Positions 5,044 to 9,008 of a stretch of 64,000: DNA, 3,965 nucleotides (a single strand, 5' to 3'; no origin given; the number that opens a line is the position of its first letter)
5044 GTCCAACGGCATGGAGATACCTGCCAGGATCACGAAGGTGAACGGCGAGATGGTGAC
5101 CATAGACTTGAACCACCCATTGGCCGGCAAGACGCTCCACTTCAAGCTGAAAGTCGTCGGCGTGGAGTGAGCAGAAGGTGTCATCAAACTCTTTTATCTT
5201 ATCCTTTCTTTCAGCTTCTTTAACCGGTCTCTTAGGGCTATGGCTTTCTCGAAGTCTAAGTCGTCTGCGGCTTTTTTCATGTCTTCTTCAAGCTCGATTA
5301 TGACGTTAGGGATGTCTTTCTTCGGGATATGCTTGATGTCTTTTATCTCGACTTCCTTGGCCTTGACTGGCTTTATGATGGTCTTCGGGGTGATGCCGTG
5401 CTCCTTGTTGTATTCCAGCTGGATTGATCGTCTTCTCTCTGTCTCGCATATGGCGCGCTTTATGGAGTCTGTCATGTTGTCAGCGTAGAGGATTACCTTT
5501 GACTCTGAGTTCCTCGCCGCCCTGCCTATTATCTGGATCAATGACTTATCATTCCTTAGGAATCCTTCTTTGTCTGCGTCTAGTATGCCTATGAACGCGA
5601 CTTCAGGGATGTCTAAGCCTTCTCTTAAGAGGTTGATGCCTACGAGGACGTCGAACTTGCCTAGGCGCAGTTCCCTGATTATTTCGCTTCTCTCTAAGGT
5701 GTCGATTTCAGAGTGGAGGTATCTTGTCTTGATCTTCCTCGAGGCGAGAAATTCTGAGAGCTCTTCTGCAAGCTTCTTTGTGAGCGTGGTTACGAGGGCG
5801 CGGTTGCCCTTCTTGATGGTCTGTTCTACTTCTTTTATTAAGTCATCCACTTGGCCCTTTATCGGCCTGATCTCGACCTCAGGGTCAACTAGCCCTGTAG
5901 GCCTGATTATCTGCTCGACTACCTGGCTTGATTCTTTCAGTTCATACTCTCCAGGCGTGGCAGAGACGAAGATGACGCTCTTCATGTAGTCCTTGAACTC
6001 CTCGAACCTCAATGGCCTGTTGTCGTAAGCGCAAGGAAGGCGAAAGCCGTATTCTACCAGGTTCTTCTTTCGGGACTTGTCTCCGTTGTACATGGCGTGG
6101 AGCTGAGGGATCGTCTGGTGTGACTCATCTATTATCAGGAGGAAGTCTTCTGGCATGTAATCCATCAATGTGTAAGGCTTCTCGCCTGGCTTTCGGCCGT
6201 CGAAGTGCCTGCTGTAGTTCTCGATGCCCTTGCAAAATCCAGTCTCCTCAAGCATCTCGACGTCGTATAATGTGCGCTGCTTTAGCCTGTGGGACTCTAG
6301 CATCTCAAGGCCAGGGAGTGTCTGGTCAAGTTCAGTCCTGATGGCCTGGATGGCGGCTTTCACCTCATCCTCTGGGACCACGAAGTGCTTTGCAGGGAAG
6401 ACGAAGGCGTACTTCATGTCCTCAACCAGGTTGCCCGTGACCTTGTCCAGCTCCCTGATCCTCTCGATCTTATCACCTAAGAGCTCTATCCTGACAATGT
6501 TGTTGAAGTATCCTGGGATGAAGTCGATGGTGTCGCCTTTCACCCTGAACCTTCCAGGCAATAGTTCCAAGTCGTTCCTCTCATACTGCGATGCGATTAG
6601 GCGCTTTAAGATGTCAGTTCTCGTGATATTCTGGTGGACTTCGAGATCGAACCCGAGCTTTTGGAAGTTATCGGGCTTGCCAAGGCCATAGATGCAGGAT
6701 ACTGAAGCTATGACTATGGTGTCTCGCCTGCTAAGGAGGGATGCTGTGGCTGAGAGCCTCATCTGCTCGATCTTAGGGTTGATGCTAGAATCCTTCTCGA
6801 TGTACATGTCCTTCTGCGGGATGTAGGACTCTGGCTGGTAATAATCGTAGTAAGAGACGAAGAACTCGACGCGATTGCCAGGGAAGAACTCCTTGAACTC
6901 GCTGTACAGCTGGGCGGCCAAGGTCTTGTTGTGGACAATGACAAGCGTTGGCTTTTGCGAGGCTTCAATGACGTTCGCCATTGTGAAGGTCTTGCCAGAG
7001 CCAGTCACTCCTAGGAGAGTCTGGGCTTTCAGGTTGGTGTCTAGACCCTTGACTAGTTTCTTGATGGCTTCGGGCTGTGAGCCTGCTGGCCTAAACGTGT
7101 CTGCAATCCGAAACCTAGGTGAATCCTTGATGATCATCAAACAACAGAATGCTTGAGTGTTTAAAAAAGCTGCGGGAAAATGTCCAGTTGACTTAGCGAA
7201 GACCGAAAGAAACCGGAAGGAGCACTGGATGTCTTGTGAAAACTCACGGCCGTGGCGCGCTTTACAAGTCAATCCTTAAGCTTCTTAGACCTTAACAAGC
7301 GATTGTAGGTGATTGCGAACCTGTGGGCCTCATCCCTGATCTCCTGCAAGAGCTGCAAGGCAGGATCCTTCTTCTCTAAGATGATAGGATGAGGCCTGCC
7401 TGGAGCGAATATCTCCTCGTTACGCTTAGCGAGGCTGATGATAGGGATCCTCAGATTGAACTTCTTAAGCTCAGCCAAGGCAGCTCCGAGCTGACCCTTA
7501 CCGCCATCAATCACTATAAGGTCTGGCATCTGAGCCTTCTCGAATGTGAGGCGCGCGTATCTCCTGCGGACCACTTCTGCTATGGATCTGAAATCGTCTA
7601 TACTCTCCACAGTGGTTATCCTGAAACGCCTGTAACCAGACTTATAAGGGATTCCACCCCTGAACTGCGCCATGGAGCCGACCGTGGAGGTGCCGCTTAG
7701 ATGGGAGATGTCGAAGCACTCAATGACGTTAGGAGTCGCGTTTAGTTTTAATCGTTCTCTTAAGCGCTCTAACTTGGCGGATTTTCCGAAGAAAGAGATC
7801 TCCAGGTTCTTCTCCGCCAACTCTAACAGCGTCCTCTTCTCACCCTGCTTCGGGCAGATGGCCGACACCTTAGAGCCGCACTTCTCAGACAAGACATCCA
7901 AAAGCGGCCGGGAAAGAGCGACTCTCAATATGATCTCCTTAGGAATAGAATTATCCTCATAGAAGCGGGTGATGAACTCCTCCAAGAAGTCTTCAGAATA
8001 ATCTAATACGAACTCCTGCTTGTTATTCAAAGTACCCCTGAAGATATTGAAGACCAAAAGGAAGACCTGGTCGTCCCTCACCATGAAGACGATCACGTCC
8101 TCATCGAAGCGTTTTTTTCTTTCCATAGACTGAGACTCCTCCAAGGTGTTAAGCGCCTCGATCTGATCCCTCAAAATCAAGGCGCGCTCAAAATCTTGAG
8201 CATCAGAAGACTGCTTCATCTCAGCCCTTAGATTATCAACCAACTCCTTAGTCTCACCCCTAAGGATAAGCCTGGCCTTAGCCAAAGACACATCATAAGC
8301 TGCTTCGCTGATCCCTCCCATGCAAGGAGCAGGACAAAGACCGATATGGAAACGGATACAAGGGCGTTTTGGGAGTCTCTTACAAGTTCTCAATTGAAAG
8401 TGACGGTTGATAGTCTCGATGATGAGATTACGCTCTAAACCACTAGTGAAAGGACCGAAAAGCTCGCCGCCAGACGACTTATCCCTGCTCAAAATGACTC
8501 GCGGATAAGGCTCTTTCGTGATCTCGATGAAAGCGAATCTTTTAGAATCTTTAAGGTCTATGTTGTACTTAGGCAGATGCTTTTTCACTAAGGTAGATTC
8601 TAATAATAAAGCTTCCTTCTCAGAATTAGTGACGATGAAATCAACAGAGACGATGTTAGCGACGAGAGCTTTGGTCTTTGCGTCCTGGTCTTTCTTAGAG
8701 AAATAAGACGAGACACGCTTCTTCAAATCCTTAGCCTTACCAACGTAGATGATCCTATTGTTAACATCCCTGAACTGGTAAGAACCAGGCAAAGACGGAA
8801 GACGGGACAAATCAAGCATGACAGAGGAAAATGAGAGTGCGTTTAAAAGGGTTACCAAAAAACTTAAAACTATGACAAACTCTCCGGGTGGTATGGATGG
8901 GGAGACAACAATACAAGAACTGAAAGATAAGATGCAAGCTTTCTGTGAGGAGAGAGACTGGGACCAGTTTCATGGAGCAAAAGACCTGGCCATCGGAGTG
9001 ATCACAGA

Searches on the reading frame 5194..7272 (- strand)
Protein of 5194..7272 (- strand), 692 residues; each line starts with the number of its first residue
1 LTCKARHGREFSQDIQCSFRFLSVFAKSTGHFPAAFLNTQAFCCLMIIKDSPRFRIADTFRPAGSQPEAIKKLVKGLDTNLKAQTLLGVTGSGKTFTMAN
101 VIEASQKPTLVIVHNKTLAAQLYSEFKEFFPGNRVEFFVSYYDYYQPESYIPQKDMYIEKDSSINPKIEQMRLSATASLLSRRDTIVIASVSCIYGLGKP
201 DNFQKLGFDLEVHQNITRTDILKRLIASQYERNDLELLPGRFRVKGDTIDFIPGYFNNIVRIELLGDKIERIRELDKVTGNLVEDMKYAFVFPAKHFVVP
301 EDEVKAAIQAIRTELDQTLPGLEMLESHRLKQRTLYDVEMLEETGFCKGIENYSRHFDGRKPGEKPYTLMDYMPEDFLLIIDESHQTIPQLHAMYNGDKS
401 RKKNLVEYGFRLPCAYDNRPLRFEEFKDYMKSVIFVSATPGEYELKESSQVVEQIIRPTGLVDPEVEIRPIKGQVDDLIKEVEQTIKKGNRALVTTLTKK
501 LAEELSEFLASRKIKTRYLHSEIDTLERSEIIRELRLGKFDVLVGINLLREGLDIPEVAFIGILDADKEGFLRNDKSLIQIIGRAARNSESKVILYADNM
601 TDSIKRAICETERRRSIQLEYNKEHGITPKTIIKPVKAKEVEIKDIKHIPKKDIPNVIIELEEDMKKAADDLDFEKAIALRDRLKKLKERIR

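Call 45: search_protein_families(library=pfam, proteins=[window:5194-7272:-], max_evalue=0.0001)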
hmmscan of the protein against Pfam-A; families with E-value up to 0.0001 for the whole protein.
window:5194-7272:- (692 aa): 6 families
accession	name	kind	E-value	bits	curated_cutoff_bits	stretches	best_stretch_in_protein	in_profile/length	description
PF17757.6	UvrB_inter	-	1.6e-26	92.7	22.9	1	209-297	2-91/91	UvrB interaction domain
PF12344.14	UvrB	-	5.9e-23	80.9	27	1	595-636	1-42/43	Ultra-violet resistance protein B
PF00271.37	Helicase_C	-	1.2e-19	71.1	23.5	1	476-588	4-109/110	Helicase conserved C-terminal domain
PF04851.21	ResIII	-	5.3e-14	52.9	22.5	1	64-168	6-114/164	Type III restriction enzyme, res subunit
PF02151.25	UVR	-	2.1e-11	43.6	21.5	1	656-689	2-35/36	UvrB/uvrC motif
PF00270.35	DEAD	-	1.3e-07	32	26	0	66-137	4-78/167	DEAD/DEAH box helicase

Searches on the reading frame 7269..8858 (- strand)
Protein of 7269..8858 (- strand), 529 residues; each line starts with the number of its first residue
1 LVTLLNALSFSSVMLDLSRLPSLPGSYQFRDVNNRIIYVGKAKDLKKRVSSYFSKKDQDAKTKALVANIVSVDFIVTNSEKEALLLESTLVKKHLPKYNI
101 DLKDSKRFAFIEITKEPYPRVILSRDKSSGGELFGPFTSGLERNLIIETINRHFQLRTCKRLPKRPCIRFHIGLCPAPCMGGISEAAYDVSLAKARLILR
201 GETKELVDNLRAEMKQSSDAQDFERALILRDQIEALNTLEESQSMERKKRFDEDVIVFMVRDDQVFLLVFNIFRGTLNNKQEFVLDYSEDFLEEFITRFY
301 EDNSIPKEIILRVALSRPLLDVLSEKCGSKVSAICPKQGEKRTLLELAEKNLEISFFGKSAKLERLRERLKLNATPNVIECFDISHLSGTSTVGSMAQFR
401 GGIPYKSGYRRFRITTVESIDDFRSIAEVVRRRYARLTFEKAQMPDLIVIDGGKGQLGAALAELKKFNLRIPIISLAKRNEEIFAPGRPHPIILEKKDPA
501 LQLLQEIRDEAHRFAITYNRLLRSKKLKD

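Call 45: search_protein_families(library=pfam, proteins=[window:7269-8858:-], max_evalue=0.0001)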
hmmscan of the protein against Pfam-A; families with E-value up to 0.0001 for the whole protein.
window:7269-8858:- (529 aa): 4 families
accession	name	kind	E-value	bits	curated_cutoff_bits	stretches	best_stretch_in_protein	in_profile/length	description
PF08459.17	UvrC_RNaseH_dom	-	2.4e-53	180.7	22.3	1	368-516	2-159/159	UvrC RNAse H endonuclease domain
PF22920.2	UvrC_RNaseH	-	7.4e-22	77.9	24.3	1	252-354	1-111/116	UvrC Ribonuclease H-like domain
PF01541.30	GIY-YIG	-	4.4e-10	40.1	22.6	1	25-99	3-78/78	GIY-YIG catalytic domain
PF02151.25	UVR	-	6.4e-10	38.9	21.5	1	204-237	1-34/36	UvrB/uvrC motif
